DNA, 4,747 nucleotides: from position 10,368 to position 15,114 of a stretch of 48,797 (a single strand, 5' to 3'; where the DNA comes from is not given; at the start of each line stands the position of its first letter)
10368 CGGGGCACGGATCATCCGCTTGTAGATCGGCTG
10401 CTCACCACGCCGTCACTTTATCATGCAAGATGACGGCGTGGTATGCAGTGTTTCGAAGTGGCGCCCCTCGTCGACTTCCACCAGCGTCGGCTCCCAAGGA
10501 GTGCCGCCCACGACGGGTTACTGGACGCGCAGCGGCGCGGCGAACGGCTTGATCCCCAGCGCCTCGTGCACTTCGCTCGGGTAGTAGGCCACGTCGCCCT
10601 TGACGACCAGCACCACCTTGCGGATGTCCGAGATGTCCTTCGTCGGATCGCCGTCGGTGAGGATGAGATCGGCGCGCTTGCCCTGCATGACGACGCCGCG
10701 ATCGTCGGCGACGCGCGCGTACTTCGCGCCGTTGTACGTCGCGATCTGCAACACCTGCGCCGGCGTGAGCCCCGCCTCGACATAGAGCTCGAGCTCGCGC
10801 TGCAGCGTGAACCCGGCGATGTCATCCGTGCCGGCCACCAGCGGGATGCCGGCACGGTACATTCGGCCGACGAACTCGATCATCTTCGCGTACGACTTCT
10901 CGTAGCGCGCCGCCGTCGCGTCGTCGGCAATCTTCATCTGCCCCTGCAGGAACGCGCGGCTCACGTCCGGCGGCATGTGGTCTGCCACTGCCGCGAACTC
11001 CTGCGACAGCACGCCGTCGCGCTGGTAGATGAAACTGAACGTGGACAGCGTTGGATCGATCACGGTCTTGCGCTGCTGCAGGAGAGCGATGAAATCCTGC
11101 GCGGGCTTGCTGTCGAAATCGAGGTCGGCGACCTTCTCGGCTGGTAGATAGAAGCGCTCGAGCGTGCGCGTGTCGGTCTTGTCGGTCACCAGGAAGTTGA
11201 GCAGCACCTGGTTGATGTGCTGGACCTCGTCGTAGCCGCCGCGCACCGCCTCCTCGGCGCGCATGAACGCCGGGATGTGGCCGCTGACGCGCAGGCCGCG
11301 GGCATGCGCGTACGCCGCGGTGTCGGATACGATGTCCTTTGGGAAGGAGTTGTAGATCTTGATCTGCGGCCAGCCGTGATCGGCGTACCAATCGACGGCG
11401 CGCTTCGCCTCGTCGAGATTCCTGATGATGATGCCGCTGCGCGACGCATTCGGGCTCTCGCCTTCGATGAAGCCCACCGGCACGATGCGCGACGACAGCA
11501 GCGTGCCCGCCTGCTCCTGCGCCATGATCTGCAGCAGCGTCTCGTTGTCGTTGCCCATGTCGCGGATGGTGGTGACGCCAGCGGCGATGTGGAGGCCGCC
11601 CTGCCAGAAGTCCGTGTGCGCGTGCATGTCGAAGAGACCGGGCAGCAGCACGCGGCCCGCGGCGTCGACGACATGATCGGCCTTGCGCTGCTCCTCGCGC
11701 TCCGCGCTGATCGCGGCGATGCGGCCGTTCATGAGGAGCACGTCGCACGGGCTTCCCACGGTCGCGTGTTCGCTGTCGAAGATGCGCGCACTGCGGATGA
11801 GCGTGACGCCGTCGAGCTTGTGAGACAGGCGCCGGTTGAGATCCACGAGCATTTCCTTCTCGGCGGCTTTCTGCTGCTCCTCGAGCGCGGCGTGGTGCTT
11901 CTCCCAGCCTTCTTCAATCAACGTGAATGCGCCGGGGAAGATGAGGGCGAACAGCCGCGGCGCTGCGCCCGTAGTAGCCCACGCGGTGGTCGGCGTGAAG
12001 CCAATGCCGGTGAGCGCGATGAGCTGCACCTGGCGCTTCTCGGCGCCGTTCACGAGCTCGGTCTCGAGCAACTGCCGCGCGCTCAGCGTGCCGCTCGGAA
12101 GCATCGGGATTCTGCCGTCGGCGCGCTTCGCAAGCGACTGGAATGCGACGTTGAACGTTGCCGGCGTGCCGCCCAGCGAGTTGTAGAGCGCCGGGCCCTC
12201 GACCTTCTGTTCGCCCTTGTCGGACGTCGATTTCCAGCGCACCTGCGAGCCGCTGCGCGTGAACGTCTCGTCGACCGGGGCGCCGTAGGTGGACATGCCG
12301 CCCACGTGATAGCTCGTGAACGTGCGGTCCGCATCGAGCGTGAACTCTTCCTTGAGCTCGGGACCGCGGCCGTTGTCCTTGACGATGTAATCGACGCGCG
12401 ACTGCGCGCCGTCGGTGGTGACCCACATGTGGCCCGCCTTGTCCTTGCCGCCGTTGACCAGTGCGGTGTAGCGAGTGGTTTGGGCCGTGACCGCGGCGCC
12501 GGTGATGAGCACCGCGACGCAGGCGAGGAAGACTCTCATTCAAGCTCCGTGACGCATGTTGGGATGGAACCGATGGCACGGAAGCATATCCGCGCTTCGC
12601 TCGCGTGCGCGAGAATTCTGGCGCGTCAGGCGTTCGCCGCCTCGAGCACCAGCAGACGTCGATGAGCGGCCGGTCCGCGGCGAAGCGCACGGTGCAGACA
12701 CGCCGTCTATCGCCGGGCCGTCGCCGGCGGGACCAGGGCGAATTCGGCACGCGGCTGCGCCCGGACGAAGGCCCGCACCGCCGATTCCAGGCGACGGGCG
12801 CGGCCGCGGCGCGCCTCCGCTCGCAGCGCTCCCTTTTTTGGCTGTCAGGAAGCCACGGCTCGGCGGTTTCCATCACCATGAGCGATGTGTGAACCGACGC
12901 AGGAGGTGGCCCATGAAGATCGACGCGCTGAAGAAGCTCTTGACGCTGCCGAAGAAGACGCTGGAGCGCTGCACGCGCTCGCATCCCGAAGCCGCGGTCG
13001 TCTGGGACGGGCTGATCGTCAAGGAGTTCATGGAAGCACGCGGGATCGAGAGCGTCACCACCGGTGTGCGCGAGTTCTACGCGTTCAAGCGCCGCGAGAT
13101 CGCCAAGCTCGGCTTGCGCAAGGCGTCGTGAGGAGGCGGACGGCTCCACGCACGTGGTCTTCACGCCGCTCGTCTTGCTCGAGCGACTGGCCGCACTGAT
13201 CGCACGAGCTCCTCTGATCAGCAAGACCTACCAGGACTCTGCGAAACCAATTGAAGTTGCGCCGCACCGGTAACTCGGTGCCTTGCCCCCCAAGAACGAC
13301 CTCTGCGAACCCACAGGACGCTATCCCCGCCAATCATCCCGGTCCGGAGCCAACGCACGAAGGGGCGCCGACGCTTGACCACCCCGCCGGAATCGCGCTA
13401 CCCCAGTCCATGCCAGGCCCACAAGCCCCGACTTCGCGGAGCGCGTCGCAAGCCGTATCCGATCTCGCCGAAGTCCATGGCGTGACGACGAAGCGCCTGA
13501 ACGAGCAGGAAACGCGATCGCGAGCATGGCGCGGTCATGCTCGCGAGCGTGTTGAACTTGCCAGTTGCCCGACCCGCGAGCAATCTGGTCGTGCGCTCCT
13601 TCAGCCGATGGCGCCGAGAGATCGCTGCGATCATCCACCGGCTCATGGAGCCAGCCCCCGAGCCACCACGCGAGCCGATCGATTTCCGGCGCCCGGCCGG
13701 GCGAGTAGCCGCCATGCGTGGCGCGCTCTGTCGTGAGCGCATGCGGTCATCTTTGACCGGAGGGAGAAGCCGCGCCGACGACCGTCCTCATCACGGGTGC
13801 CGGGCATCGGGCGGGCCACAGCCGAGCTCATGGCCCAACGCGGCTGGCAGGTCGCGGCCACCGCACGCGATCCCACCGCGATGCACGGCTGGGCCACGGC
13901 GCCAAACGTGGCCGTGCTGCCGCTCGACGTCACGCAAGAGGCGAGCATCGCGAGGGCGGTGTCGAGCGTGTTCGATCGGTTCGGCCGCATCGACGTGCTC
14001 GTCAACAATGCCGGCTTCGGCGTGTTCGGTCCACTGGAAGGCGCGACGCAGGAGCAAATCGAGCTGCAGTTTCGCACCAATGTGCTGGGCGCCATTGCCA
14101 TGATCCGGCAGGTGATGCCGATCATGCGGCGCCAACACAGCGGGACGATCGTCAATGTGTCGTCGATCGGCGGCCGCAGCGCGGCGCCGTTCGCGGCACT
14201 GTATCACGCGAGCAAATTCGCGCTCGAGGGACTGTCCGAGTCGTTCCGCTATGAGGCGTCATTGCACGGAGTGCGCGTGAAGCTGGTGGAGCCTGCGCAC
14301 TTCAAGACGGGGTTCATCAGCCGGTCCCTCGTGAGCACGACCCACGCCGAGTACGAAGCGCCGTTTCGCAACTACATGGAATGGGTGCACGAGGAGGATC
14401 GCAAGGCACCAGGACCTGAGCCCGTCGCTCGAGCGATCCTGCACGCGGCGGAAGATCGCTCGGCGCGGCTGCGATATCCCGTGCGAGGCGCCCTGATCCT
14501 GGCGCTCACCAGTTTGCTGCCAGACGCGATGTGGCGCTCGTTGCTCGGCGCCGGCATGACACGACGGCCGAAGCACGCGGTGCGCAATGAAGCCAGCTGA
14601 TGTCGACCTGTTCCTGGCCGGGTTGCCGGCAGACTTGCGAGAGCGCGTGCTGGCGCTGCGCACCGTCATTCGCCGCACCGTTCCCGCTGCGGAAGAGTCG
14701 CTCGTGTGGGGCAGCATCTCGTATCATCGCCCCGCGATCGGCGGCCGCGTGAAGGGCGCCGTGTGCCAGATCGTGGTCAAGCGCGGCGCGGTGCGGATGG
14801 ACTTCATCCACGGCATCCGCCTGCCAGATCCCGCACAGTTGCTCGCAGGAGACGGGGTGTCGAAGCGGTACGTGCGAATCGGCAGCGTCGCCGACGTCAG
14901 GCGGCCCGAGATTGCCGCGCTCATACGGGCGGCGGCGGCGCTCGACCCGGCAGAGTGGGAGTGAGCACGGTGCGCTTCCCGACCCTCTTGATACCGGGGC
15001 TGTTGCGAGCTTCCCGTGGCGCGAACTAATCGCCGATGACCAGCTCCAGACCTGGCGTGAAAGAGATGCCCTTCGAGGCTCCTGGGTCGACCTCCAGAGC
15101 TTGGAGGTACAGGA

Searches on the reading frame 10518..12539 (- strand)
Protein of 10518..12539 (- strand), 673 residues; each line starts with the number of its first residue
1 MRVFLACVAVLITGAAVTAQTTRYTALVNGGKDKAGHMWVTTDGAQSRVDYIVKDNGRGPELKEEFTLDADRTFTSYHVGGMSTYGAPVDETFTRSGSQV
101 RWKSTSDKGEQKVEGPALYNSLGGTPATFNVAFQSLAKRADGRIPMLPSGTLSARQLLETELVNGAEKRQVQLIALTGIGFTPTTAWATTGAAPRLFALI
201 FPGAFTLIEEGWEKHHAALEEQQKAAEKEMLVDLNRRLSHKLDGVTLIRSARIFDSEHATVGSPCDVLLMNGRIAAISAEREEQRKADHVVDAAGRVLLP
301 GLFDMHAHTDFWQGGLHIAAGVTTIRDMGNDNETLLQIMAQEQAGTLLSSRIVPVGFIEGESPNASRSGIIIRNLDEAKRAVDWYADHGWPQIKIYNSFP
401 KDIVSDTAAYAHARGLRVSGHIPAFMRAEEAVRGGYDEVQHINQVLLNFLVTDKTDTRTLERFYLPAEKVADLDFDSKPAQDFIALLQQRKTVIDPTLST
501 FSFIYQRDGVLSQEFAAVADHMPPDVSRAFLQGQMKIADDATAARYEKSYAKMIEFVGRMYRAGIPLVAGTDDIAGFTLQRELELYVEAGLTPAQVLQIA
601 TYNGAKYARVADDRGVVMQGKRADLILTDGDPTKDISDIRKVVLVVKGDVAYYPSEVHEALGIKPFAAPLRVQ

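Call 48: search_protein_families(library=pfam, proteins=[window:10518-12539:-], max_evalue=0.001)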
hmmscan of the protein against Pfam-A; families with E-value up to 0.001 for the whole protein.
window:10518-12539:- (673 aa): 2 families
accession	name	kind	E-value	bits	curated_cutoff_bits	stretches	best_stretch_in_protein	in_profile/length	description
PF01979.26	Amidohydro_1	-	1.1e-15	58.2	25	1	298-645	2-338/345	Amidohydrolase family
PF07969.17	Amidohydro_3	-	1.6e-10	41.5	29.7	1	290-313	2-25/472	Amidohydrolase family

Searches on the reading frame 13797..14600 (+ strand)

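Call 48: search_protein_families(library=pfam, proteins=[window:13797-14600:+], max_evalue=0.001)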
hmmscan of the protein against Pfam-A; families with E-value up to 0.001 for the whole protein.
window:13797-14600:+ (267 aa): 6 families
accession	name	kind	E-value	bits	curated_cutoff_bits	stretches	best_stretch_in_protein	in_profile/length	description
PF00106.31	adh_short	-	3.3e-43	147.9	26.6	1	3-173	11-186/195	short chain dehydrogenase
PF13561.12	adh_short_C2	-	1.5e-38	133.2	27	1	3-176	7-183/236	Enoyl-(Acyl carrier protein) reductase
PF08659.16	KR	-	4.2e-08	33.8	22.6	1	3-151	11-164/180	KR domain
PF13460.12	NAD_binding_10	-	1.7e-06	28.5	27.2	1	4-129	6-104/184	NAD(P)H-binding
PF01370.27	Epimerase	-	0.00023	21.1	20.9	1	4-162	10-168/240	NAD dependent epimerase/dehydratase family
PF08643.16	DUF1776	-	0.00052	20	25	1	68-162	97-192/294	Fungal family of unknown function (DUF1776)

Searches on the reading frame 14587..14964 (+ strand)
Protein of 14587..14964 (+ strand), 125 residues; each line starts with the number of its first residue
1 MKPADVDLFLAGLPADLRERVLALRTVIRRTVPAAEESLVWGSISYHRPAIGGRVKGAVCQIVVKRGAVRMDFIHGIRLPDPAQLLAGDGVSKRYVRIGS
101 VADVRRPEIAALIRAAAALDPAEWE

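Call 82: search_protein_families(library=pfam, proteins=[window:14587-14964:+], max_evalue=0.01)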
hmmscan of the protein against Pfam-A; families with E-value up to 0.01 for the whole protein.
window:14587-14964:+ (125 aa): 2 families
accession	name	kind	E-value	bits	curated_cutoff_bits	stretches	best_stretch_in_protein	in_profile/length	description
PF08818.16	DUF1801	-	1.9e-13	51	27.2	1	18-116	2-84/85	Domain of unknown function (DU1801)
PF18899.5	DUF5655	-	0.0018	18.8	24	1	9-116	4-105/109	Domain of unknown function (DUF5655)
